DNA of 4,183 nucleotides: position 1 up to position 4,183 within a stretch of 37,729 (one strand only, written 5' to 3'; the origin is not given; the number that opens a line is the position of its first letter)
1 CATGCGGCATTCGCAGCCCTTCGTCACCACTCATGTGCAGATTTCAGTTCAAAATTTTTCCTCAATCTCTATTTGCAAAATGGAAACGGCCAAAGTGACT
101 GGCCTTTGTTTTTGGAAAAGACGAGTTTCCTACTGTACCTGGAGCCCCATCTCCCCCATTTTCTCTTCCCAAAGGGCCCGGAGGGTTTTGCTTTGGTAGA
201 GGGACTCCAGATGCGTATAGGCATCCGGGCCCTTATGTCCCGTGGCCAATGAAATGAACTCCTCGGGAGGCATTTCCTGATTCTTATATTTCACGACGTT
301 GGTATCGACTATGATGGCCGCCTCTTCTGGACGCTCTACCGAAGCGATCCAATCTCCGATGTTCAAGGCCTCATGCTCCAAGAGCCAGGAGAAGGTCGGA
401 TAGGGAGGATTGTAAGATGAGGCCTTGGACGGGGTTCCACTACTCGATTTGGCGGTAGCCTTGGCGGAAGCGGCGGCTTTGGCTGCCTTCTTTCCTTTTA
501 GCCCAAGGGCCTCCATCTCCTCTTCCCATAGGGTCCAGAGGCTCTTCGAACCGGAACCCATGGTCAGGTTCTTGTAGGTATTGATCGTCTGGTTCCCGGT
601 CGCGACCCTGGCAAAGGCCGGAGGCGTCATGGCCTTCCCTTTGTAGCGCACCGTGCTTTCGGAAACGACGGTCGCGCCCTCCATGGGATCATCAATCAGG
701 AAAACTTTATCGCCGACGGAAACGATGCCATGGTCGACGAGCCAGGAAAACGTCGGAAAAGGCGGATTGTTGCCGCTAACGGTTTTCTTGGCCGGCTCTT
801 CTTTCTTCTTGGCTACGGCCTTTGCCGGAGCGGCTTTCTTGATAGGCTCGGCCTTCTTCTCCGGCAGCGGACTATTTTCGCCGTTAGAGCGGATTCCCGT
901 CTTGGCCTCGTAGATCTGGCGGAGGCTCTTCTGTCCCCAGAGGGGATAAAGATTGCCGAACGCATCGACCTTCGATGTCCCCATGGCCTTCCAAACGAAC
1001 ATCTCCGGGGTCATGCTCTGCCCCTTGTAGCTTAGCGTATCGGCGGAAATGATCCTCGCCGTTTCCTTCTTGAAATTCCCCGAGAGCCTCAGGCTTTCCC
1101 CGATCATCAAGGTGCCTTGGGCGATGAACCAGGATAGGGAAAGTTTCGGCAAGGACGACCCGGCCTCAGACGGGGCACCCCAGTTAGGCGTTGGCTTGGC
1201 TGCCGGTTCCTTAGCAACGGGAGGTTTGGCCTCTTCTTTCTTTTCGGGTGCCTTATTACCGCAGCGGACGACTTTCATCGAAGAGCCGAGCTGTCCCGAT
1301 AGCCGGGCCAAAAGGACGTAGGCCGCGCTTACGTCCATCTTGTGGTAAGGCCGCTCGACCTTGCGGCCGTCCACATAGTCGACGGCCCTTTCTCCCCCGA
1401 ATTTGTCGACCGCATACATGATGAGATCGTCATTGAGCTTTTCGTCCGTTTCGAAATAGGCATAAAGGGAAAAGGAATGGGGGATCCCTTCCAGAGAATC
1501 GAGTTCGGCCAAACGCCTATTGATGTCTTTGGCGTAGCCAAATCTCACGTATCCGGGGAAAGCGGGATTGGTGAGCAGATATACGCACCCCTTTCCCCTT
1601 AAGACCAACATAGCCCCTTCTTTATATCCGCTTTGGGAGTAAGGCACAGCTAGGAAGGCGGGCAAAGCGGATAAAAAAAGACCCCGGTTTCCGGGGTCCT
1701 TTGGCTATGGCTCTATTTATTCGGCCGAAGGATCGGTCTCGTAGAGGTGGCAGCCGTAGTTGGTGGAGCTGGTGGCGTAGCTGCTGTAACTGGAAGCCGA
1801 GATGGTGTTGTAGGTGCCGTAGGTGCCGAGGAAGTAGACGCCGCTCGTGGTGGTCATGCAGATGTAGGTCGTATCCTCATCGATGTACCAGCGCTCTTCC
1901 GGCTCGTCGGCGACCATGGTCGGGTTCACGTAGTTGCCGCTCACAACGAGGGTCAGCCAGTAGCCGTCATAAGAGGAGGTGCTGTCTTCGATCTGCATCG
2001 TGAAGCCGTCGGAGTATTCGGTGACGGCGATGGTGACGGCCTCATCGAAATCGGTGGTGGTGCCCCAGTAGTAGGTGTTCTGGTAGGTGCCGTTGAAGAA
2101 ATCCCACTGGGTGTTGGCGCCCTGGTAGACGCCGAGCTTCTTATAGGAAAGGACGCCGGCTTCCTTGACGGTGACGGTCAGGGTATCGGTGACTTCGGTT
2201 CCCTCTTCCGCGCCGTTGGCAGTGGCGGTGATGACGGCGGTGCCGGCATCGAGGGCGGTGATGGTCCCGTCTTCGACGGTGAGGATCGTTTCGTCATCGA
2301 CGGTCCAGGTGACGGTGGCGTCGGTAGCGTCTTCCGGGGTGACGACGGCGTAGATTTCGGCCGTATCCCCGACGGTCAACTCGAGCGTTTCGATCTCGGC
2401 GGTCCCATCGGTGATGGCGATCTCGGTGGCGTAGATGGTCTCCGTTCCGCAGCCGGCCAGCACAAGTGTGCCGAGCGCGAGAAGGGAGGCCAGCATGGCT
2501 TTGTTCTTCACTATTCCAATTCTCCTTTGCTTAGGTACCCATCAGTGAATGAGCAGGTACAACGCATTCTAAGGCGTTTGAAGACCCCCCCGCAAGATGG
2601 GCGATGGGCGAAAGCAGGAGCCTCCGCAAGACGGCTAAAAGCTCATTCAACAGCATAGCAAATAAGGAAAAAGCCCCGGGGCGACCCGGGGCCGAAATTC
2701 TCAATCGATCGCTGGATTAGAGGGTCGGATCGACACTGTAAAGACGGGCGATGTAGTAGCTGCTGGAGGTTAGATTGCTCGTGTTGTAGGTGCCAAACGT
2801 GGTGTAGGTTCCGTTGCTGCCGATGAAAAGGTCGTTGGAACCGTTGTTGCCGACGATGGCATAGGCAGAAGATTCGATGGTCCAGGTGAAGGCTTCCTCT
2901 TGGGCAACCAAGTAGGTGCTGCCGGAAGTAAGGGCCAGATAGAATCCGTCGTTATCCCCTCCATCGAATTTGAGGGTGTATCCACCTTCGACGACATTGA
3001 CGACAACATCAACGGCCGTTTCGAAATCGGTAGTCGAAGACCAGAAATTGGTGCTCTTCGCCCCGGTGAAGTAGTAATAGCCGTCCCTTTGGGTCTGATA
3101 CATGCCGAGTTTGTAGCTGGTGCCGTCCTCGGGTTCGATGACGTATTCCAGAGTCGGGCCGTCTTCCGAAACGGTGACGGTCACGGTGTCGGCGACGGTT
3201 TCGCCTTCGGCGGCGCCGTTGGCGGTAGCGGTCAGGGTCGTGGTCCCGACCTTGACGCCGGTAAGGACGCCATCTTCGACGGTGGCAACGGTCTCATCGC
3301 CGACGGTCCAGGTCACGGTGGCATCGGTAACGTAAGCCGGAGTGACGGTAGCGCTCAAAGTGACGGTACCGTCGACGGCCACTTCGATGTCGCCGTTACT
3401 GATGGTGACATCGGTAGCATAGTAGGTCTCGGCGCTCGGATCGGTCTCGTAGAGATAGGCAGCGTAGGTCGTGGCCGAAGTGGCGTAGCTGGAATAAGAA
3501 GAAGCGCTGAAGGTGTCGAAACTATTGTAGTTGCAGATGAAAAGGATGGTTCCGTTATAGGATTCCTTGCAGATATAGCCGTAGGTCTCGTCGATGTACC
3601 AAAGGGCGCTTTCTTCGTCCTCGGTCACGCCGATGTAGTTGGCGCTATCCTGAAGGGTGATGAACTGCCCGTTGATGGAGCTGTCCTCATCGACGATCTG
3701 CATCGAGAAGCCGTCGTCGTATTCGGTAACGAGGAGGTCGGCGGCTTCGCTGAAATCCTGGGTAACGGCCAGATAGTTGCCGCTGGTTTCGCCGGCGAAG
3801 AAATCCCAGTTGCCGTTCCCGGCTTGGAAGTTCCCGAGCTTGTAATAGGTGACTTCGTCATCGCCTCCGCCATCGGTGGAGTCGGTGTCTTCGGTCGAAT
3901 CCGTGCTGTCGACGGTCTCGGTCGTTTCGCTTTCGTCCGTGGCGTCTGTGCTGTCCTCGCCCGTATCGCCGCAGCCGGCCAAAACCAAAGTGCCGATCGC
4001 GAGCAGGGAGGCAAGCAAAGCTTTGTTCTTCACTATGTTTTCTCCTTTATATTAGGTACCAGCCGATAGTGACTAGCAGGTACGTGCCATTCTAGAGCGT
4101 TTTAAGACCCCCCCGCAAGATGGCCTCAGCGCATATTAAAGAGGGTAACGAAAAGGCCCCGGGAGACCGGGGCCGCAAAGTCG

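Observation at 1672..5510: Three tandem paralogous lipoprotein cassettes with G7-tract promoter elements: candidate phase-variable surface-protein family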

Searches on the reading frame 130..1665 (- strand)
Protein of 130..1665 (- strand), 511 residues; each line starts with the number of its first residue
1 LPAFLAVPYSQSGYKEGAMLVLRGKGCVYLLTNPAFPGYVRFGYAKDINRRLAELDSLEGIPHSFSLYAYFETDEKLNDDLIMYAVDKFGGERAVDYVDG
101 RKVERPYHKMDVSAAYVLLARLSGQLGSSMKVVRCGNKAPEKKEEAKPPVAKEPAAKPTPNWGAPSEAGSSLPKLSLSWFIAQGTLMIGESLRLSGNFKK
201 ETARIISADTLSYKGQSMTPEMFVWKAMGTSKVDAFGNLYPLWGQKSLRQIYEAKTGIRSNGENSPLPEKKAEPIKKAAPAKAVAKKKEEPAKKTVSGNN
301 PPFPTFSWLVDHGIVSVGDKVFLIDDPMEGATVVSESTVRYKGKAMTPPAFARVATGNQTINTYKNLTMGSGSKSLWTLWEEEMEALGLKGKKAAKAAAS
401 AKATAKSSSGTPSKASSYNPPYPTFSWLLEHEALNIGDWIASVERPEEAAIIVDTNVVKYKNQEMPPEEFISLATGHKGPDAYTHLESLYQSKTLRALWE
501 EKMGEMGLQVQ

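Call 11: search_protein_families(library=pfam, proteins=[window:130-1665:-], max_evalue=0.001)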
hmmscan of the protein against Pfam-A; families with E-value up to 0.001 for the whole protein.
window:130-1665:- (511 aa): 0 families

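Call 69: search_protein_families(library=padloc, proteins=[window:130-1665:-], max_evalue=0.001)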
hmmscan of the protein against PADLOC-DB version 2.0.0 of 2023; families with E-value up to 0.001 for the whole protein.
window:130-1665:- (511 aa): 3 families
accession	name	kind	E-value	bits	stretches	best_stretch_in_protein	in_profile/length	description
PDLC05043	PDC-S57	-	4.8e-37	125.7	1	25-218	4-180/221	-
PDLC05041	PDC-S57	-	7.7e-20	69.4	1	25-74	5-54/212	-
PDLC04921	PDC-S14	-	0.00054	17.3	0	303-371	187-257/280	-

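Call 70: search_protein_families(library=ncbifam, proteins=[window:130-1665:-], max_evalue=0.01)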
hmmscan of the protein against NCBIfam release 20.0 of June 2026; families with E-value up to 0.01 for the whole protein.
window:130-1665:- (511 aa): 1 family
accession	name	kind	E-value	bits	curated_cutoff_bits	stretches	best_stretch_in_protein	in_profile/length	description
NF050803.1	DnaMtaseCcrMCaul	equivalog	0.0037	16.2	830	0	282-343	248-308/350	adenine-specific DNA-methyltransferase CcrM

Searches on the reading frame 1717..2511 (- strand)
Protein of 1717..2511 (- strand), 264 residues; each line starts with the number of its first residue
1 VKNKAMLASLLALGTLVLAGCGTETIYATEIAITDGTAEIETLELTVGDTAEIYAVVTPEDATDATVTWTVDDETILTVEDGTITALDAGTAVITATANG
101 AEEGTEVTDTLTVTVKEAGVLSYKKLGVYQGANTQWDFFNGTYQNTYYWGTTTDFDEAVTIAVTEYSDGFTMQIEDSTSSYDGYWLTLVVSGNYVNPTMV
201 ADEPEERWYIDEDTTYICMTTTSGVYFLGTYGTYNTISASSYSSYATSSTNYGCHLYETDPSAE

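Call 7: search_protein_families(library=pfam, proteins=[window:1717-2511:-], max_evalue=0.1)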
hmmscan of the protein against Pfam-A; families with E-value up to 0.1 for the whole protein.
window:1717-2511:- (264 aa): 3 families
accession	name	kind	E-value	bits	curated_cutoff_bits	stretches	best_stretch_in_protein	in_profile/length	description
PF02368.24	Big_2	-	3.9e-07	30.4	22.8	1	42-107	11-77/79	Bacterial Ig-like domain (group 2)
PF19865.4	DUF6338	-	0.015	15.4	26.5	0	8-139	6-125/205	Family of unknown function (DUF6338)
PF21461.3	HL_N-beta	-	0.023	14.9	27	1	67-104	14-51/57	Hyaluronate lyase, N-terminal beta-sheet domain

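Call 18: find_related_loci(query=A2, collection=genome_contigs, flank=10000)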
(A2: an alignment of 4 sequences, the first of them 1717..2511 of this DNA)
Query A2 (264 aa) in genome_contigs; peptide patterns used: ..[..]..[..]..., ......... (x = any residue, [..] = any of these).
222 stretches matched a pattern, but none encodes a relative of the query by tblastn (E <= 1e-3).

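Call 70: search_protein_families(library=ncbifam, proteins=[window:1717-2511:-], max_evalue=0.01)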
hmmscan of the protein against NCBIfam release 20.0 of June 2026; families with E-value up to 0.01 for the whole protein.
window:1717-2511:- (264 aa): 0 families

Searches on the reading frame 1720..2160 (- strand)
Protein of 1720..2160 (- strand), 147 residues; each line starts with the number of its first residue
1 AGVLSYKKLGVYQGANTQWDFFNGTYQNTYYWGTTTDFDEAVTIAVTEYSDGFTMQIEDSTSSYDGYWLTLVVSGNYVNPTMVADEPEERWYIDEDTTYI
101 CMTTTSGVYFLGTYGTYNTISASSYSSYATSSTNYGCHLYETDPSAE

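Call 44: search_protein_representatives(alignment_id=A3)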
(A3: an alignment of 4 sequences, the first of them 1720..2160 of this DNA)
Query: 4 sequences, 150 profile positions. Proteins with E-value up to 0.001 (for the whole library): 1246; up to 1e-10: 571; up to 1e-30: 84. The best 150 are listed.
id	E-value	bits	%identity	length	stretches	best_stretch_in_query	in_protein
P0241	5.6e-126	432.1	-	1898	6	6-146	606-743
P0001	7.3e-118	405.8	-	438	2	9-150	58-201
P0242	2.8e-83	293.5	-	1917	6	4-132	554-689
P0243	4.8e-72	257.1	-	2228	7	9-133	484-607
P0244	1.4e-67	242.7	-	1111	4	8-145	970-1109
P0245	2.8e-61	222.2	-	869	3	5-148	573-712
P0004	4.6e-60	218.2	-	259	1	6-150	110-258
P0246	2.8e-56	205.9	-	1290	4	3-133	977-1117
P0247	8.6e-54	197.9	-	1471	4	5-145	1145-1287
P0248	8.4e-51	188.2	-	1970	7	10-145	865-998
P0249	3.2e-49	183.0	-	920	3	9-134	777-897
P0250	4.4e-49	182.6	-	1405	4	13-141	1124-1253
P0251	1.1e-48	181.2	-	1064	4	6-126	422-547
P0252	1.5e-47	177.6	-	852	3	4-146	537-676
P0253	1.7e-47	177.4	-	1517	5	11-132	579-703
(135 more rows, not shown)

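Call 58: predict_structure(alignment_id=A4)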
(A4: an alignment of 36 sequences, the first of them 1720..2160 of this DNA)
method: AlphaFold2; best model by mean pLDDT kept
length: 147 residues; sequences in the alignment: 36
mean_pLDDT: 93.6   pTM: 0.88
mean pLDDT of the five models: 93.6, 93.6, 92.8, 92.6, 92.6
residues with pLDDT >= 90: 126; 70-90: 17; 50-70: 4; < 50: 0
segments of 3 or more residues with pLDDT < 50: none
pLDDT, mean of each block of 10 residues (from residue 1): 78 96 91 97 96 96 96 95 97 95 97 96 89 92 92
secondary structure, 60 per line:
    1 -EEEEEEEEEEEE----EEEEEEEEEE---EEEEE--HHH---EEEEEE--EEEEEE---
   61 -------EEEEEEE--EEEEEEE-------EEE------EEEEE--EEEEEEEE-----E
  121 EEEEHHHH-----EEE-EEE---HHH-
elements in order: E2-13 E18-27 E31-35 E44-49 E52-57 E68-74 E77-83 E91-93 E100-104 E107-114 E120-124 H125-128 E134-136 E138-140

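Call 62: fold_search(model_id=the predicted structure, library=pdb)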
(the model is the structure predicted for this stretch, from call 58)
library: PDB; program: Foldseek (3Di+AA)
matches with E <= 10: 338; with E <= 0.001: 0
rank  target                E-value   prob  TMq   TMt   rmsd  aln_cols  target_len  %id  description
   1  5ec5_F                6.4e-03  1.00  0.47  0.29   5.6       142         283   10  Crystal structure of lysenin pore (released 2016-05-18)
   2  1t4q                  6.8e-03  1.00  0.47  0.45   8.2       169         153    8  Interleukin 1 beta F101W (released 2004-12-07)
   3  5ec5_L                9.7e-03  1.00  0.51  0.30   5.3       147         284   10  Crystal structure of lysenin pore (released 2016-05-18)
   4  1ilr_2                1.5e-02  1.00  0.53  0.54   4.9       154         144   12  CRYSTAL STRUCTURE OF THE INTERLEUKIN-1 RECEPTOR ANTAGONIST (released 1995-02-07)
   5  5ec5_E                1.5e-02  0.99  0.46  0.28   5.7       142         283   10  Crystal structure of lysenin pore (released 2016-05-18)
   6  2e4m_A                1.6e-02  1.00  0.52  0.31   4.9       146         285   12  Crystal structure of hemagglutinin subcomponent complex (HA-33/HA-17) from Clostridium botulinum serotype D strain 494 (released 2007-06-19)
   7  1twe                  1.6e-02  0.99  0.46  0.44   8.3       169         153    9  INTERLEUKIN 1 BETA MUTANT F101Y (released 2004-12-07)
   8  3zxg_A                1.9e-02  0.99  0.47  0.28   5.6       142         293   10  lysenin sphingomyelin complex (released 2012-09-19)
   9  5ec5_M                2.0e-02  0.99  0.49  0.29   5.5       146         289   11  Crystal structure of lysenin pore (released 2016-05-18)
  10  5ec5_D                2.1e-02  1.00  0.51  0.30   5.3       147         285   10  Crystal structure of lysenin pore (released 2016-05-18)
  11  3zxd_B                2.2e-02  0.99  0.50  0.29   5.3       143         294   10  wild-type lysenin (released 2012-09-19)
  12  4xfs_A                2.2e-02  0.99  0.45  0.44   5.5       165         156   12  Structure of IL-18 SER Mutant I (released 2015-06-10)
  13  1twm                  2.2e-02  0.98  0.47  0.46   8.2       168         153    8  Interleukin-1 Beta Mutant F146Y (released 2004-12-07)
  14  3ah4_B                2.3e-02  1.00  0.53  0.31   4.9       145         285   13  HA1 subcomponent of botulinum type C progenitor toxin complexed with galactose (released 2010-04-28)
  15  5ec5_A                2.3e-02  0.99  0.51  0.30   5.2       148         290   10  Crystal structure of lysenin pore (released 2016-05-18)
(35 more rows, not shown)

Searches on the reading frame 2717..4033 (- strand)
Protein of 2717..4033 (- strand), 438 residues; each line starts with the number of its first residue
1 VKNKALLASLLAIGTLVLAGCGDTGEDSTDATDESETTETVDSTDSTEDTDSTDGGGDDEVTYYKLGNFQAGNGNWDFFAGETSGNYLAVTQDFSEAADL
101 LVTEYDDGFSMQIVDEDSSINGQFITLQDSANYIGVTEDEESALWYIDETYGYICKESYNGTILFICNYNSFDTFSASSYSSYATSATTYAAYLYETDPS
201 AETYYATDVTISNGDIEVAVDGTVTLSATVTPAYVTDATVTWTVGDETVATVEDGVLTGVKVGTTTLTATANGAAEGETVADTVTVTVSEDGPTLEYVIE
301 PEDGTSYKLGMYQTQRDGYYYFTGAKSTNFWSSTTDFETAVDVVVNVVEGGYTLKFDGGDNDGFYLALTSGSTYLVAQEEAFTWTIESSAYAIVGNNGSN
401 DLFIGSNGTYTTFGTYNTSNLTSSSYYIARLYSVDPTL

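Call 7: search_protein_families(library=pfam, proteins=[window:2717-4033:-], max_evalue=0.1)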
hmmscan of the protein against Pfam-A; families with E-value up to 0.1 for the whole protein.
window:2717-4033:- (438 aa): 4 families
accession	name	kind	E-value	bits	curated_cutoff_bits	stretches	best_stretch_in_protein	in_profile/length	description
PF02368.24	Big_2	-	3.2e-11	43.5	22.8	1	207-278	3-75/79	Bacterial Ig-like domain (group 2)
PF21461.3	HL_N-beta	-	0.00021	21.5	27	1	234-278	7-52/57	Hyaluronate lyase, N-terminal beta-sheet domain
PF24100.1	DUF7381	-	0.056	14.3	27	0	128-176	66-113/121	Domain of unknown function (DUF7381)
PF03244.19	PSI_PsaH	-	0.09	12.7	25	0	59-98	48-87/139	Photosystem I reaction centre subunit VI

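Call 13: find_homologous_proteins(query=window:2717-4033:-, max_evalue=0.001)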
Query window:2717-4033:- (438 aa): 143 proteins with E <= 0.001 among 8000 candidates; the best 120 are listed.
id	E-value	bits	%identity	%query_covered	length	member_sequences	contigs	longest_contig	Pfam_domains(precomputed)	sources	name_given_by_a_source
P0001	1.7e-275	932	100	100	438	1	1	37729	PF02368.25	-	-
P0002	9.7e-207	705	79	100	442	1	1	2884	PF02368.25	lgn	-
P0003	2.4e-67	246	58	15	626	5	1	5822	PF26182.1,PF13927.13,PF21461.4,PF24582.3,PF25354.2,PF16640.12,PF23544.2,PF22359.3,PF02368.25,PF26918.1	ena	-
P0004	6.8e-47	179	39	54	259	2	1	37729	PF02368.25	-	-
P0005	3.2e-44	170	42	18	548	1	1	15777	PF26182.1,PF21461.4,PF25354.2,PF22359.3,PF02368.25,PF26918.1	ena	-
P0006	5.6e-43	166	51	16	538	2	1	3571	PF26182.1,PF13927.13,PF21461.4,PF16640.12,PF00047.32,PF22359.3,PF02368.25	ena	-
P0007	1.8e-35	141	43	19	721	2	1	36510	PF21764.4,PF19190.7,PF26182.1,PF13927.13,PF16640.12,PF00047.32,PF13004.14,PF22359.3,PF02368.25,PF26918.1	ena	-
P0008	1.2e-31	128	43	16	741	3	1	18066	PF07679.23,PF26182.1,PF13927.13,PF21461.4,PF13004.14,PF22359.3,PF02368.25,PF26918.1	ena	-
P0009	3.2e-31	127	54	15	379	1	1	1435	PF07679.23,PF26182.1,PF13927.13,PF21461.4,PF24582.3,PF16640.12,PF22359.3,PF02368.25,PF26918.1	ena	-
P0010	2.1e-28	118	43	18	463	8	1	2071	PF26182.1,PF13927.13,PF21461.4,PF02368.25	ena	-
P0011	1.5e-26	112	44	21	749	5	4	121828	PF21764.4,PF19190.7,PF26182.1,PF13927.13,PF13004.14,PF22359.3,PF02368.25,PF26918.1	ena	-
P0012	3.9e-25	107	29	45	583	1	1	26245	PF21764.4,PF26182.1,PF07686.24,PF13927.13,PF21461.4,PF18962.8,PF22359.3,PF02368.25,PF26918.1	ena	-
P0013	4.6e-25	107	57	11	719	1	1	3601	PF19190.7,PF07679.23,PF26182.1,PF13927.13,PF00047.32,PF13004.14,PF22359.3,PF02368.25,PF26918.1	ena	-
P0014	1.8e-24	105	65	11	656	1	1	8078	PF26182.1,PF00801.27,PF13927.13,PF21461.4,PF00047.32,PF13004.14,PF22359.3,PF02368.25,PF26918.1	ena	-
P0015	2.3e-24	104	57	11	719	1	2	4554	PF19190.7,PF07679.23,PF26182.1,PF00047.32,PF13004.14,PF22359.3,PF02368.25,PF26918.1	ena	-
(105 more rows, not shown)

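Call 14: find_encoding_contigs(protein=P0002, flank=10000, max_places=10)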
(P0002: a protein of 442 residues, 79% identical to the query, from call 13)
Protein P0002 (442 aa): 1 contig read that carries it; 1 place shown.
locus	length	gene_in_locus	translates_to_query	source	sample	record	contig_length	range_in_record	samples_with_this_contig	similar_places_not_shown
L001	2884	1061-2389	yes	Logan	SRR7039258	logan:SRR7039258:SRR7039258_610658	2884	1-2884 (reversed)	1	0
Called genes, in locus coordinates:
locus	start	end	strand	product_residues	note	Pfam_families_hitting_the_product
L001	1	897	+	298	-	?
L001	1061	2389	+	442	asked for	PF02368:Big_2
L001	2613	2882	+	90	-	?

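Call 23: find_encoding_contigs(protein=P0004, flank=3000, max_places=10)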
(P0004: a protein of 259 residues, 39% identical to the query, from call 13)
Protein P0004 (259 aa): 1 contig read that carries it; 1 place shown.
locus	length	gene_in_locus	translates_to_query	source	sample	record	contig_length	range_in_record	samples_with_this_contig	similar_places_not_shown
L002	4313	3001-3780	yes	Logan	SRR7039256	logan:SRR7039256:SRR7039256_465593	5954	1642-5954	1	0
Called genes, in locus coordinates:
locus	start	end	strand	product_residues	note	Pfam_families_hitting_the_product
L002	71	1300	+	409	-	-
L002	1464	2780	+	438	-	PF02368:Big_2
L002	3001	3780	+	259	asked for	PF02368:Big_2 (weak)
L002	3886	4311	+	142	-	?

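Call 70: search_protein_families(library=ncbifam, proteins=[window:2717-4033:-], max_evalue=0.01)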
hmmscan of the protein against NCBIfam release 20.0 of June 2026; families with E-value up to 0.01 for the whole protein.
window:2717-4033:- (438 aa): 1 family
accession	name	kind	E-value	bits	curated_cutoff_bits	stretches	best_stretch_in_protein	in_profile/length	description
NF050142.1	PG1828_fam_lipo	equivalog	0.0023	18.6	50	1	4-51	2-51/59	PG1828 family lipoprotein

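Call 89: find_encoding_contigs(protein=P0394, flank=3000)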
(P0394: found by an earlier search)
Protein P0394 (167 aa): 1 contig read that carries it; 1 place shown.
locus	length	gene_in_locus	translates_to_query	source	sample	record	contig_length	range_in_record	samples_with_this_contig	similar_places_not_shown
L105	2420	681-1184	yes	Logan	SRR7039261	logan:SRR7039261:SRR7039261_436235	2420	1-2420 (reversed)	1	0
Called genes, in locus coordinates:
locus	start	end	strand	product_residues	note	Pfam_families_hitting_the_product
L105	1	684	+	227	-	?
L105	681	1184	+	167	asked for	-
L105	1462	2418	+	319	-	?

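Call 90: find_encoding_contigs(protein=P0392, flank=3000)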
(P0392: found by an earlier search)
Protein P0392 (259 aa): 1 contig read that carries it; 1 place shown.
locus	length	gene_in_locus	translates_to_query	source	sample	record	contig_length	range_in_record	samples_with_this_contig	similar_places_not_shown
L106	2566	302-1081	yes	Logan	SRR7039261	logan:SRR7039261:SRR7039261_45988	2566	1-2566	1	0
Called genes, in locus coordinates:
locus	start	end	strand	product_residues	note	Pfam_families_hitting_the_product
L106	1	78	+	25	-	?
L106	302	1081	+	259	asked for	PF02368:Big_2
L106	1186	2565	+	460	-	?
